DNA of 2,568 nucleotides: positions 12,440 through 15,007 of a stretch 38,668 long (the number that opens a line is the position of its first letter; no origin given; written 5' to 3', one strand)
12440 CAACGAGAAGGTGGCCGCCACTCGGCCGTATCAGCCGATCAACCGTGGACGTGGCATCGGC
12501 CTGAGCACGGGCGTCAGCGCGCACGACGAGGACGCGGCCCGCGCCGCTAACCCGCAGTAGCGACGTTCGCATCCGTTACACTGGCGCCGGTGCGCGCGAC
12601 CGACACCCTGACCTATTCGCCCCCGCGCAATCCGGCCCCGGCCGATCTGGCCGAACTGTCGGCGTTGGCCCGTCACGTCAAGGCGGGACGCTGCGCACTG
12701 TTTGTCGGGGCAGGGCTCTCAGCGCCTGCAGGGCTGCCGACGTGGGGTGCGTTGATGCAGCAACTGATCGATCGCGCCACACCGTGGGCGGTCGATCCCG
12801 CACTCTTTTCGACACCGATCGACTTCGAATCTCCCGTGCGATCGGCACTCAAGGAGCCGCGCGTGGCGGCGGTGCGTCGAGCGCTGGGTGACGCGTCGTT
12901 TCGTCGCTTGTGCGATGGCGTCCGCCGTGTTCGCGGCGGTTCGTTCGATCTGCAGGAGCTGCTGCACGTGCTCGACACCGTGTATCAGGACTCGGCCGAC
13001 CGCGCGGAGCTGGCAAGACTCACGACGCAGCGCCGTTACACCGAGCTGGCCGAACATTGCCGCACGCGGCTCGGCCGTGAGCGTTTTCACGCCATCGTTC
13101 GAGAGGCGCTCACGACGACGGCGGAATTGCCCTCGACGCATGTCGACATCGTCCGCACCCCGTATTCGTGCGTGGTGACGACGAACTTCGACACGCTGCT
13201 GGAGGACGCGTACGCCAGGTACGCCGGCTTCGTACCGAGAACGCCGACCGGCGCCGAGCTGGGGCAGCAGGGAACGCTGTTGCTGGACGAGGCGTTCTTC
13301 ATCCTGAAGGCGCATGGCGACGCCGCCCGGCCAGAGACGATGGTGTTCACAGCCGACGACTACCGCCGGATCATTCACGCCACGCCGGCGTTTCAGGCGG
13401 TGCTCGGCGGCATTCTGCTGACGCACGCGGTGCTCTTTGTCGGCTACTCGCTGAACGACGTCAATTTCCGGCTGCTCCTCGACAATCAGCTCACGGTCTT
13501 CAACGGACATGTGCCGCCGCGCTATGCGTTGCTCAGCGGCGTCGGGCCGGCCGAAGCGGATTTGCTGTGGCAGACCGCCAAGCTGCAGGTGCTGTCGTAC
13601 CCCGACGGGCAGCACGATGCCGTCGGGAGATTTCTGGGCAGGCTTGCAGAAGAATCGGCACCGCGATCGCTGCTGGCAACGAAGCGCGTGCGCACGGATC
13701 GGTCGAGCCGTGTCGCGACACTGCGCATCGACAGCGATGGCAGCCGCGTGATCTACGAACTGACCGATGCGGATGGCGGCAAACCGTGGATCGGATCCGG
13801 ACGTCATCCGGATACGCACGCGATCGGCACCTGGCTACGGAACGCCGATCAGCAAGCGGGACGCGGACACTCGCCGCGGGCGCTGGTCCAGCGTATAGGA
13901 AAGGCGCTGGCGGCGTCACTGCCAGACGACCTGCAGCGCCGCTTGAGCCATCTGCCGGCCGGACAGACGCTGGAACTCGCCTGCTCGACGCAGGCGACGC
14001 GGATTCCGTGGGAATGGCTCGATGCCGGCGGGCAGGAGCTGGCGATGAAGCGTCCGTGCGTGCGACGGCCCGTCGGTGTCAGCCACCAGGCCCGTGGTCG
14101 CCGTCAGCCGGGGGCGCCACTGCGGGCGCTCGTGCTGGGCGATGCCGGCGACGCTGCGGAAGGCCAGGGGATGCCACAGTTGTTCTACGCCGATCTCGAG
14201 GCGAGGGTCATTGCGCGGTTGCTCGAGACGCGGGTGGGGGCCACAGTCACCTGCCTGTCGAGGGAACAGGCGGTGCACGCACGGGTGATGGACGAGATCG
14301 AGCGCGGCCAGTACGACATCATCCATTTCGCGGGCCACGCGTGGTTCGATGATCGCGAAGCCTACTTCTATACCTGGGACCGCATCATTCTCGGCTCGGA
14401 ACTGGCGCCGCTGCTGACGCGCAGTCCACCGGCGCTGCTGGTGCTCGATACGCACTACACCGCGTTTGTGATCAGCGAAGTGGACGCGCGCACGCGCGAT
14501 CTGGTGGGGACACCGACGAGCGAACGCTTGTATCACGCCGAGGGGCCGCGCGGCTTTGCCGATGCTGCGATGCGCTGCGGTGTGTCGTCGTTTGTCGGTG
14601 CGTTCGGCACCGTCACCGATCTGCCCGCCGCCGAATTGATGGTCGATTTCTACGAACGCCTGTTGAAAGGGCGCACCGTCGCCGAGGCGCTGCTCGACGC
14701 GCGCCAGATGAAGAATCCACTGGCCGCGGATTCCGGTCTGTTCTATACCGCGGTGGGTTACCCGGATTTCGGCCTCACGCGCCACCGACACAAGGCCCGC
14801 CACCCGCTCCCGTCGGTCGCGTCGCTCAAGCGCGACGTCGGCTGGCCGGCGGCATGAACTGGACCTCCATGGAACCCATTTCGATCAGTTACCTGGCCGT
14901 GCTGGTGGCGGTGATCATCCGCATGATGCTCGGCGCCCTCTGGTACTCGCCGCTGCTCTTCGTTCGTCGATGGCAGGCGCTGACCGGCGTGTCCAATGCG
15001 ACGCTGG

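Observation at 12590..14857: Single-polypeptide SIR2-like NADase + CHAT caspase-fold fusion: candidate undescribed conflict/defence effector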

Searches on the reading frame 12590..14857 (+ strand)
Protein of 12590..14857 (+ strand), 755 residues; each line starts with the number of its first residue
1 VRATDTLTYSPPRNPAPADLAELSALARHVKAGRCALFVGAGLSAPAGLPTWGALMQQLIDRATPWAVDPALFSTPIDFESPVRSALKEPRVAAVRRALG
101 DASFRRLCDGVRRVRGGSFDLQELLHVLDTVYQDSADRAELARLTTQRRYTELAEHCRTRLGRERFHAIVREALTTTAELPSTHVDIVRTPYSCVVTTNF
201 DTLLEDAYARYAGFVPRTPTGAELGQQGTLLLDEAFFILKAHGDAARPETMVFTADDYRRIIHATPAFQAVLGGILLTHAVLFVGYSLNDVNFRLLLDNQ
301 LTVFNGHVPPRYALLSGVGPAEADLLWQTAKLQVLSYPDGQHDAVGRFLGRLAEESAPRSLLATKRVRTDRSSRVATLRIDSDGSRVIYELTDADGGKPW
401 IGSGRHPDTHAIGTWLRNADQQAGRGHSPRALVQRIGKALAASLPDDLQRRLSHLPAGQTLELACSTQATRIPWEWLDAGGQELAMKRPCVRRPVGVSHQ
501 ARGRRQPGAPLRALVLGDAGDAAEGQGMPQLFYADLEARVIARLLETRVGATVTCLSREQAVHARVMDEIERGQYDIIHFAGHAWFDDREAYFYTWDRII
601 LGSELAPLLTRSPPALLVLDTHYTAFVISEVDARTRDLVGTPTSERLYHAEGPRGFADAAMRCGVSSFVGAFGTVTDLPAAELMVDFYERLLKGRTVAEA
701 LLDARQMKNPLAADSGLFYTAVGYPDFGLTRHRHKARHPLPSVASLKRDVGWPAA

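Call 3: search_protein_families(library=pfam, proteins=[window:12590-14857:+], max_evalue=1)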
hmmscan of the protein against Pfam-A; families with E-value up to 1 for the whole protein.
window:12590-14857:+ (755 aa): 2 families
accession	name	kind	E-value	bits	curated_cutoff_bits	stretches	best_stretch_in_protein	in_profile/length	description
PF13289.12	SIR2_2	-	3.6e-25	89.2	24.5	1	194-334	2-140/141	SIR2-like domain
PF12770.12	CHAT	-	3.5e-19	69.8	24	1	435-706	2-264/289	CHAT domain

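Call 4: search_protein_families(library=padloc, proteins=[window:12590-14857:+], max_evalue=1)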
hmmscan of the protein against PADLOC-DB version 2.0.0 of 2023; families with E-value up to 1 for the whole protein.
window:12590-14857:+ (755 aa): 19 families
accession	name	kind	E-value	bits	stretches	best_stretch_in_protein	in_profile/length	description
PDLC00407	ThsA1|ThsA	-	3.1e-26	90.1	2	156-316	67-224/478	STALD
PDLC00409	ThsA1|ThsA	-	3.4e-22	77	2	162-299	74-208/242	STALD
PDLC04968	PDC-S25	-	2.8e-16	57.6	1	193-299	141-240/517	-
PDLC03856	LmuA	-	5.2e-15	53.5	2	174-340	97-254/433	-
PDLC04967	PDC-S25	-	7.7e-12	43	1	194-298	148-249/528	-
PDLC05061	PDC-S65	-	6.9e-07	26.9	2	195-244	142-190/592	-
PDLC02184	Dsr2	-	9.2e-07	25.2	1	152-293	77-214/1222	-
PDLC04166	Dsr1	-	3.4e-06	23.1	2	239-291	160-211/1227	-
PDLC02419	Aga_SIR2-PNTD1-PNTD2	-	2.9e-05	21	1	192-257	120-185/558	Class I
PDLC02183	Dsr1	-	3.8e-05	19.6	2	31-63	19-51/1275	-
PDLC04167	Dsr1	-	0.0003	16.6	2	193-300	121-224/1248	-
PDLC02401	Aga_SIR2-PNTD1-PNTD2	-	0.00063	16.7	1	192-244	93-146/524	Class I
PDLC04087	SIR2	-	0.0017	15.3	1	26-65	10-49/343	-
PDLC00412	ThsA1|ThsA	-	0.0031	14.7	1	265-316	7-58/314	STALD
PDLC03832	BovA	-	0.0034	14.4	1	532-590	505-562/711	-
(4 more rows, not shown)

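Call 5: search_protein_families(library=ncbifam, proteins=[window:12590-14857:+], max_evalue=1)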
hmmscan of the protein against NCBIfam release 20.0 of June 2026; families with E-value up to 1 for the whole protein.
window:12590-14857:+ (755 aa): 2 families
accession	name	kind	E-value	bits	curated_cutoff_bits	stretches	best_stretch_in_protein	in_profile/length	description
NF041819.1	Dsr2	equivalog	8.9e-08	30.6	1400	1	152-293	72-209/1215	anti-phage defense-associated sirtuin Dsr2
NF041818.1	Dsr1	equivalog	8.2e-05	20.5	1400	1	31-63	19-51/1263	anti-phage defense-associated sirtuin Dsr1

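Call 6: search_solved_structures(query=window:12590-14857:+, max_evalue=1, show_alignments=4)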
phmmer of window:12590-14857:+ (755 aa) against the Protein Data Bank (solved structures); distinct sequences matched with E-value up to 1: 14.
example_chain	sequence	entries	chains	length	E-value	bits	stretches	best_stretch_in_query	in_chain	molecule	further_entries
7uxt_B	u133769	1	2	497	1.6e-13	53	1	166-333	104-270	USG protein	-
6lhx_A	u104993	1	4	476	1e-11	47.1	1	156-315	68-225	ThsA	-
8zsf_D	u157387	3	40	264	1.3e-11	46.7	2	183-340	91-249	Sir2 family NAD-dependent protein deacetylase | KomC, SIR2 domain protein, NADase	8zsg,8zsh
9xvc_H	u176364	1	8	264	1.2e-10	43.5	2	183-340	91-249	KomC(H146N), a SIR2-domain NADase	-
8bto_A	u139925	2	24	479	1.3e-10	43.4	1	156-315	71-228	NAD(+) hydrolase ThsA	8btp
8zsi_E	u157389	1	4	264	3e-10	42.2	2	183-340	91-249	Sir2 family NAD-dependent protein deacetylase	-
8wc0_A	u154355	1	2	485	1.7e-09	39.7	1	171-307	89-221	NAD(+) hydrolase ThsA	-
9v0g_E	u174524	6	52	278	1.8e-08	36.4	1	183-297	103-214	NAD-dependent protein deacetylase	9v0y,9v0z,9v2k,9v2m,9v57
8wkt_A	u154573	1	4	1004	7.6e-08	34.3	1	165-298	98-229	SIR2-like domain-containing protein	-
8k98_C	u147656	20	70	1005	7.6e-08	34.2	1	165-298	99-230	a protein | SIR2-like domain-containing protein | SIR2 family protein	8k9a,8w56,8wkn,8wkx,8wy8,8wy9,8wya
8wks_A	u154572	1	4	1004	1.7e-06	29.8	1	165-298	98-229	SIR2-like domain-containing protein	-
8wyb_A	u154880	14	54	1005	1.7e-06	29.8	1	165-298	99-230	SIR2-like domain-containing protein | DSR2 H171A | DSR2(H171A)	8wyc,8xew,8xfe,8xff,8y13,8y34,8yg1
9v12_i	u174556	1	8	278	4.3e-06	28.5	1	184-297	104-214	NAD-dependent protein deacetylase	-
8wfn_A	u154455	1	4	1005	2.1e-05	26.2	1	165-298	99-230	SIR2-like domain-containing protein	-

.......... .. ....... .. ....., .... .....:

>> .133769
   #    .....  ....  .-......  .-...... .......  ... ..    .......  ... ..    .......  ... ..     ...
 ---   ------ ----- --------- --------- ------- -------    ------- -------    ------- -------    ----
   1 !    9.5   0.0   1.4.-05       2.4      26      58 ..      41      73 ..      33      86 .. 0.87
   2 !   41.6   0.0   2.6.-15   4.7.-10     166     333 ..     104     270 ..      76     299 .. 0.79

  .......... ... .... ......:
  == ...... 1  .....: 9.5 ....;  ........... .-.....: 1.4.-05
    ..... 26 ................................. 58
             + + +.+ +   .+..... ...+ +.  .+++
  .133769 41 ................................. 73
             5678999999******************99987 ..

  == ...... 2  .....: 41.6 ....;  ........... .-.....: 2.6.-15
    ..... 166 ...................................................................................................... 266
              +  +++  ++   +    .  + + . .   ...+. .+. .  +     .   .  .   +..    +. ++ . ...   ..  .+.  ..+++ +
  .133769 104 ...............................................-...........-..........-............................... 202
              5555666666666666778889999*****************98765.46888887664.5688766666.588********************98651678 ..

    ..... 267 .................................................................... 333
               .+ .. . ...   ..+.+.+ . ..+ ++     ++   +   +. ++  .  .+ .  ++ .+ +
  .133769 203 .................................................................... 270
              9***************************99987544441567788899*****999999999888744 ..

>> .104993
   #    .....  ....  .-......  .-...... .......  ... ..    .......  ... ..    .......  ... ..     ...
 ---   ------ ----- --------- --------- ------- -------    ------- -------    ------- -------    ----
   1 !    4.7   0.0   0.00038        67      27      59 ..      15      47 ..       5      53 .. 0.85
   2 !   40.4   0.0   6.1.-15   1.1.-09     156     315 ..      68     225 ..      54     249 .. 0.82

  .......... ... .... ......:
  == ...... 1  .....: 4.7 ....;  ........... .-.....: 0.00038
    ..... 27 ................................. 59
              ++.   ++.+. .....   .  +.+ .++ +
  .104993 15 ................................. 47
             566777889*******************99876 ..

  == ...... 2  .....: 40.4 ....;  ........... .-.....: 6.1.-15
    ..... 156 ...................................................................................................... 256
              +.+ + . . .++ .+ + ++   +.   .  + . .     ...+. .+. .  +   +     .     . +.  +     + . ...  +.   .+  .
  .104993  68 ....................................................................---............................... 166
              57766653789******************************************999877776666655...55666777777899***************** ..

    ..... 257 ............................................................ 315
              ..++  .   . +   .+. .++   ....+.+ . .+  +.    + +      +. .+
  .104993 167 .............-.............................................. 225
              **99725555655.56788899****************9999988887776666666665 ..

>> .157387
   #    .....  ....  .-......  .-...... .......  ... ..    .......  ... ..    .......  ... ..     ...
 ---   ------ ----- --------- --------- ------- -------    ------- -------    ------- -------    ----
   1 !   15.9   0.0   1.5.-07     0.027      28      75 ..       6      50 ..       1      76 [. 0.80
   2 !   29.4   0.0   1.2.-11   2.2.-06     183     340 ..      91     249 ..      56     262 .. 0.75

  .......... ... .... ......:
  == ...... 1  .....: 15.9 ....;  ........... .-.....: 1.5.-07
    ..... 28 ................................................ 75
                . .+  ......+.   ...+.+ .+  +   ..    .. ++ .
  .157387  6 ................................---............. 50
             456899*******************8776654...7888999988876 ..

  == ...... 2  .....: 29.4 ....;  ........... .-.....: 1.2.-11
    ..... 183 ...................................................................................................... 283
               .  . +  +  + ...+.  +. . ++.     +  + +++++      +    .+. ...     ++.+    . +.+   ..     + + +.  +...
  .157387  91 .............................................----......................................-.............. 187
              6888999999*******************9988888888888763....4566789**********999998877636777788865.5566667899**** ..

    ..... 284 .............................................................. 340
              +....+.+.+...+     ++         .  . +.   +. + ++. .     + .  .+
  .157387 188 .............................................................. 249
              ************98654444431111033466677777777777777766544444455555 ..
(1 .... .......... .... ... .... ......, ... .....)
